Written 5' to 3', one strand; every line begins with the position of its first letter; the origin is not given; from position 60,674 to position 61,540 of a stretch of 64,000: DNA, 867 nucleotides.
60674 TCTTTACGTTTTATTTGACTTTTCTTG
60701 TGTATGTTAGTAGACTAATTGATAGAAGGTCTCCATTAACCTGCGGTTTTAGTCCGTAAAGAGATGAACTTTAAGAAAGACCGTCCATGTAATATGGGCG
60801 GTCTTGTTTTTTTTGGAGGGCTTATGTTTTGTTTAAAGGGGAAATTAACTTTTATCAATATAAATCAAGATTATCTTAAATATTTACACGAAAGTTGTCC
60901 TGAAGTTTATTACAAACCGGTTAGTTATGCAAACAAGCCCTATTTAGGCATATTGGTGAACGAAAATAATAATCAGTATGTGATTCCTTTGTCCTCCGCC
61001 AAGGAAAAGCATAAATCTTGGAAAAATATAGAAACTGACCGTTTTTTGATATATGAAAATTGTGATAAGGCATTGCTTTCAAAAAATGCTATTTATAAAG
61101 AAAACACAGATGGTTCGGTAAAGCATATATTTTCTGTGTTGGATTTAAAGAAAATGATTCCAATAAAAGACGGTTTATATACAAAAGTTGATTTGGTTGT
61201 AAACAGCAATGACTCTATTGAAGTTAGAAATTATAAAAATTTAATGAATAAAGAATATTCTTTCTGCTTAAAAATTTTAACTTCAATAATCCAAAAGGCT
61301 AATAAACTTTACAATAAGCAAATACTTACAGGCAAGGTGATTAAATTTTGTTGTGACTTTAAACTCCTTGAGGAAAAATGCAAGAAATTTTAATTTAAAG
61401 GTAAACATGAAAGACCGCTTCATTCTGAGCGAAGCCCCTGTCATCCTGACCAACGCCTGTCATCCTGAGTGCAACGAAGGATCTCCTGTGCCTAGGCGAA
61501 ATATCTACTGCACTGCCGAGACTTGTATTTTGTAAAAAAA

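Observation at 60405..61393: ToxN/AbiQ-family type III toxin whose upstream RNA region lacks the canonical tandem antitoxin repeats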

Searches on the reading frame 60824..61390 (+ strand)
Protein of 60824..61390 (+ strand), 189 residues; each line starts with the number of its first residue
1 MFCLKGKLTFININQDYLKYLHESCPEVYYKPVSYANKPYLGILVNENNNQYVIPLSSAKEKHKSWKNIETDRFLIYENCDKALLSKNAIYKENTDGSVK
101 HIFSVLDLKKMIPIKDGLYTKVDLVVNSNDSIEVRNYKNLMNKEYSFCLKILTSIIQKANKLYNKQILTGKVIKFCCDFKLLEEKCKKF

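Call 3: search_protein_families(library=pfam, proteins=[window:60824-61390:+], max_evalue=1)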
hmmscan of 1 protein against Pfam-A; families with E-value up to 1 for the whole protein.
window:60824-61390:+ (189 aa): 1 family
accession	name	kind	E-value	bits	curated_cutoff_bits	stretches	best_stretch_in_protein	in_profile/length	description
PF13958.12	ToxN_toxin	-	6.1e-42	143.9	25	1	8-189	1-159/159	Toxin ToxN, type III toxin-antitoxin system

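Call 4: search_protein_families(library=padloc, proteins=[window:60824-61390:+], max_evalue=1)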
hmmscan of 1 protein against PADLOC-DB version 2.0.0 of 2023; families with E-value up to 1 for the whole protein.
window:60824-61390:+ (189 aa): 1 family
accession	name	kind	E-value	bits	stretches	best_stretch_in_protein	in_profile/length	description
PDLC02352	AbiQ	-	1.9e-23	81.5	1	9-189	2-157/160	AbiQ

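Call 9: search_solved_structures(query=window:60824-61390:+, max_evalue=1, show_alignments=3)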
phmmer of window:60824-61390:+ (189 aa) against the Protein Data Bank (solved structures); distinct sequences matched with E-value up to 1: 4.
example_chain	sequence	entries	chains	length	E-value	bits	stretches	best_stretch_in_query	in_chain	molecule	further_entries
4ato_A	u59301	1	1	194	7e-11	45.7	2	101-189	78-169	TOXN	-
7d8o_A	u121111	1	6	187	4.9e-08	36.5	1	9-189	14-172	Type III toxin-antitoxin system ToxN/AbiQ family toxin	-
2xd0_A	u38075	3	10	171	1.9e-07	34.5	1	10-189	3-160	TOXN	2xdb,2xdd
4glk_A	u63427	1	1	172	1.7e-06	31.4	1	6-186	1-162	AbiQ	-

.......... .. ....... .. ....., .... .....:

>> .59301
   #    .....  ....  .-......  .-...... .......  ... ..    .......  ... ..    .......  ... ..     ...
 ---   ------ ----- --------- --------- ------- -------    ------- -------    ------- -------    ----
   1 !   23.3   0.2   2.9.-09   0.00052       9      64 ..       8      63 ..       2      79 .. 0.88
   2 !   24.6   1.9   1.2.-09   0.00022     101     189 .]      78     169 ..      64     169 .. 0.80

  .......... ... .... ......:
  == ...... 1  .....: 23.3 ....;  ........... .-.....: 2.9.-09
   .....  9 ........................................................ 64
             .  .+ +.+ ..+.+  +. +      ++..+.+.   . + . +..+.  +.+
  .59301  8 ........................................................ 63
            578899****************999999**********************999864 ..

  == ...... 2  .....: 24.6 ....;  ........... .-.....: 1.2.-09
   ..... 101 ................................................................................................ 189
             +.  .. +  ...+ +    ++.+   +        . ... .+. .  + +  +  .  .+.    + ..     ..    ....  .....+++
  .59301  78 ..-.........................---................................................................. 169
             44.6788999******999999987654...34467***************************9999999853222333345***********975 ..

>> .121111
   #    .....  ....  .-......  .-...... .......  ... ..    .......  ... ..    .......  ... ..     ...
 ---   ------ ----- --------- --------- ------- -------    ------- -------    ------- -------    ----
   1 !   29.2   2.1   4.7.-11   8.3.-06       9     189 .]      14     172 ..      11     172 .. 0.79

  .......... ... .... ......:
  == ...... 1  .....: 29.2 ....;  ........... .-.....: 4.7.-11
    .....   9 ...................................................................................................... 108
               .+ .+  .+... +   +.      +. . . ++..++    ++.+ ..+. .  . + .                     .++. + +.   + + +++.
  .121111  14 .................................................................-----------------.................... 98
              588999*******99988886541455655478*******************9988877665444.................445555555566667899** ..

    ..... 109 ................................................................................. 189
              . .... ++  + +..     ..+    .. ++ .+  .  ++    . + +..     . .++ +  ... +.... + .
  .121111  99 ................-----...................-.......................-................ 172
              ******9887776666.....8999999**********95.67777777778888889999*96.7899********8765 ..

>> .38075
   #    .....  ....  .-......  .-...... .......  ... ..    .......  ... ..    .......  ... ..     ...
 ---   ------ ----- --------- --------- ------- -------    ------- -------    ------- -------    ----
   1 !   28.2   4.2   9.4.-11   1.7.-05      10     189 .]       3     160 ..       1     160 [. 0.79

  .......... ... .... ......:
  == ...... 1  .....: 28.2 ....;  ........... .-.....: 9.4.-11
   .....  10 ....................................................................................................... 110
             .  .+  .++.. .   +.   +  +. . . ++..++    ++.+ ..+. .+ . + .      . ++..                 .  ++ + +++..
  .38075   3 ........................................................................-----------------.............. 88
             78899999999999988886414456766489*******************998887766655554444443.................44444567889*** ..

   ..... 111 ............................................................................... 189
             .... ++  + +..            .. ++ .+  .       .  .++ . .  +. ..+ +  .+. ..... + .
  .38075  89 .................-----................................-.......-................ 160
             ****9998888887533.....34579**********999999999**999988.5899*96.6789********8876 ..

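Call 10: find_related_loci(query=window:60824-61390:+, collection=genome_contigs, flank=3000)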
Query window:60824-61390:+ (189 aa) in genome_contigs; peptide patterns used: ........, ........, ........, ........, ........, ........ (x = any residue, [..] = any of these).
110 stretches matched a pattern; 40 encode a relative of the query (tblastn E <= 1e-3); 39 distinct loci.
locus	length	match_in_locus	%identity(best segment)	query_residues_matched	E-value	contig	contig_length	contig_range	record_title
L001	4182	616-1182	77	1-189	4e-98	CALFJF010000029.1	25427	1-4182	MAG TPA_asm: uncultured Treponema sp. isolate ERR1278105_bin.43_CONCOCT_v1.1_MAG genome assembly, contig: ERZ842401.2341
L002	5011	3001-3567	77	1-189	1e-95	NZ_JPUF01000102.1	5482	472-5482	Treponema zioleckii strain kT3 contig00102, whole genome shotgun sequence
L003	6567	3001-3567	72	1-189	2e-94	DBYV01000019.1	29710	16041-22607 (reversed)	MAG TPA_asm: bacterium UBP6_UBA1177 isolate UBA1177 UBA1177_contig_11617, whole genome shotgun sequence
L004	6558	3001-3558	78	1-186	3e-94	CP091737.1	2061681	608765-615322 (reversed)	MAG: Treponema sp. isolate nC27_bin.160.fa chromosome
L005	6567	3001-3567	71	1-189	2e-93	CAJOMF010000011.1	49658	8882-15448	uncultured bacterium isolate Reindeer_2_mag_13 genome assembly, contig: scaffold_447, whole genome shotgun sequence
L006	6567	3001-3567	74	1-189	7e-93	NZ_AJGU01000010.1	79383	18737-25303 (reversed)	Treponema sp. JC4 contig00010, whole genome shotgun sequence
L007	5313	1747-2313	71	1-189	1e-92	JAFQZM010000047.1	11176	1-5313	Bacterium isolate RGIG2292 Goat_Duodenum-5__c543737, whole genome shotgun sequence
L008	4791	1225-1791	71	1-189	4e-92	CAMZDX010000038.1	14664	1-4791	MAG TPA_asm: uncultured bacterium isolate SRR10912534_bin.77_metaWRAP_v1.3_MAG genome assembly, contig: ERZ14210014.6518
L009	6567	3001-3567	71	1-189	3e-90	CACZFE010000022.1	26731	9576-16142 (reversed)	MAG: uncultured Spirochaetales bacterium isolate RUG12558 genome assembly, contig: RUG12558_asm_22, whole genome shotgun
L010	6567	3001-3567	70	1-189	5e-90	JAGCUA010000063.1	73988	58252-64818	Bacterium isolate RGIG10122 Yak_Rumen-4__c1571727, whole genome shotgun sequence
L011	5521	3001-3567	70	1-189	3e-88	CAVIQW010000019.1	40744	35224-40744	Paratractidigestivibacter sp. isolate H07619-L1_cleanbin_000023 genome assembly, contig: Spades_H07619-L1_contig_500, wh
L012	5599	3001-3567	67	1-189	1e-87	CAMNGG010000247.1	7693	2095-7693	MAG: uncultured Treponema sp. isolate SRR873595_bin.11_metaWRAP_v1.3_MAG genome assembly, contig: ERZ1756110.1593645, wh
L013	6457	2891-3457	70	1-189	2e-86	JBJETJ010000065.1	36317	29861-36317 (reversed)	MAG: Treponema sp. isolate LOHA31_bin.005 NODE_520_length_36317_cov_10.182726, whole genome shotgun sequence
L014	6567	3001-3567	63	1-189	1e-86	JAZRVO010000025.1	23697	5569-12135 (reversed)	MAG: Treponemataceae bacterium isolate T1900044953_TA20190006.MAGScoT_cleanbin_000038 SGB_3739_k141_1445577, whole genom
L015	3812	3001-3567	68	1-189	3e-86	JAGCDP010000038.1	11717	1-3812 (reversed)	MAG: Treponema sp. isolate RGIG9695 Yak_Omasum-2__c554934, whole genome shotgun sequence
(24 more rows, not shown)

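Call 50: find_encoding_contigs(protein=window:60824-61390:+, flank=3000, max_places=4)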
Protein window:60824-61390:+ (189 aa): no gene with exactly this product is on record in the collection.

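Call 65: find_related_loci(query=window:60824-61390:+, collection=viral_contigs, flank=1500)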
Query window:60824-61390:+ (189 aa) in viral_contigs; peptide patterns used: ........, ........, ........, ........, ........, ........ (x = any residue, [..] = any of these).
5 stretches matched a pattern, but none encodes a relative of the query by tblastn (E <= 1e-3).
